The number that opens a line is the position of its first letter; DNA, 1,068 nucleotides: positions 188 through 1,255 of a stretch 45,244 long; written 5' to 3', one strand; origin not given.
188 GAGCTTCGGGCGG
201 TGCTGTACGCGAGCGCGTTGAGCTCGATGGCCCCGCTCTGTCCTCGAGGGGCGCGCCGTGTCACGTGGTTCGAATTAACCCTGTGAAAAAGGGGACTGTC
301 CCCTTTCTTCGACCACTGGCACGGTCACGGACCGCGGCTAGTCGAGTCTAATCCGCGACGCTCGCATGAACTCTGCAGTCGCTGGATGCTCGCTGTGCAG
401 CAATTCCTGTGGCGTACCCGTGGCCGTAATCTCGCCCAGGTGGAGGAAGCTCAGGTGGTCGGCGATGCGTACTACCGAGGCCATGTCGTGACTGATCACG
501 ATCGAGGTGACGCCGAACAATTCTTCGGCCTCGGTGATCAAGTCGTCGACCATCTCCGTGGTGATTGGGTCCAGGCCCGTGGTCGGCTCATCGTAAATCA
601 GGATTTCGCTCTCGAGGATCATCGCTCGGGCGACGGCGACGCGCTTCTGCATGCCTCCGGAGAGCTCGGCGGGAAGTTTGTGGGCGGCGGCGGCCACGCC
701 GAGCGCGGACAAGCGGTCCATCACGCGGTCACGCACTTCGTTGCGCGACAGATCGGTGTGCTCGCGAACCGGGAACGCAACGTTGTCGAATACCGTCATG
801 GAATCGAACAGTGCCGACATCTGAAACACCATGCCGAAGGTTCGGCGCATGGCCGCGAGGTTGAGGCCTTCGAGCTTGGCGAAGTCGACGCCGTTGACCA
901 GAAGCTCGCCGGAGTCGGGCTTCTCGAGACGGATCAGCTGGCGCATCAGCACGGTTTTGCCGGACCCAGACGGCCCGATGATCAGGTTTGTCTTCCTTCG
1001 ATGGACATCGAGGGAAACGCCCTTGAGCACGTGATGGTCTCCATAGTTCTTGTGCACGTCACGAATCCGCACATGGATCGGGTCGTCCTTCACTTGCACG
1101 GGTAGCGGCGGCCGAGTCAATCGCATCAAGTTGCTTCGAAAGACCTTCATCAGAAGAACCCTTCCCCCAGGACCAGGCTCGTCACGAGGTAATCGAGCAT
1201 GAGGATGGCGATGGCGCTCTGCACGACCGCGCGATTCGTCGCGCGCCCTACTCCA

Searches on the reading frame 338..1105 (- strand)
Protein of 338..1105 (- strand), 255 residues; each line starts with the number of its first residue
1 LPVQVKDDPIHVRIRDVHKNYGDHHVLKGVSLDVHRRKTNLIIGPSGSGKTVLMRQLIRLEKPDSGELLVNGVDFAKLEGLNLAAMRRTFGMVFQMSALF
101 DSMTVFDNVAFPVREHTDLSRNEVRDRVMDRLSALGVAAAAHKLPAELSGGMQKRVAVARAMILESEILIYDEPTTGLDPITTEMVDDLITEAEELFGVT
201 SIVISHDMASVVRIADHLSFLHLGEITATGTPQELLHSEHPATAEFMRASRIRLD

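Call 61: search_protein_families(library=pfam, proteins=[window:338-1105:-], max_evalue=0.001)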
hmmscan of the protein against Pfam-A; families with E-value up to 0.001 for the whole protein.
window:338-1105:- (255 aa): 1 family
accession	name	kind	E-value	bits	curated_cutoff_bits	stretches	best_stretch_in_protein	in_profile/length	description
PF00005.33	ABC_tran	-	2.3e-30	106.4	25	1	27-176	1-137/137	ABC transporter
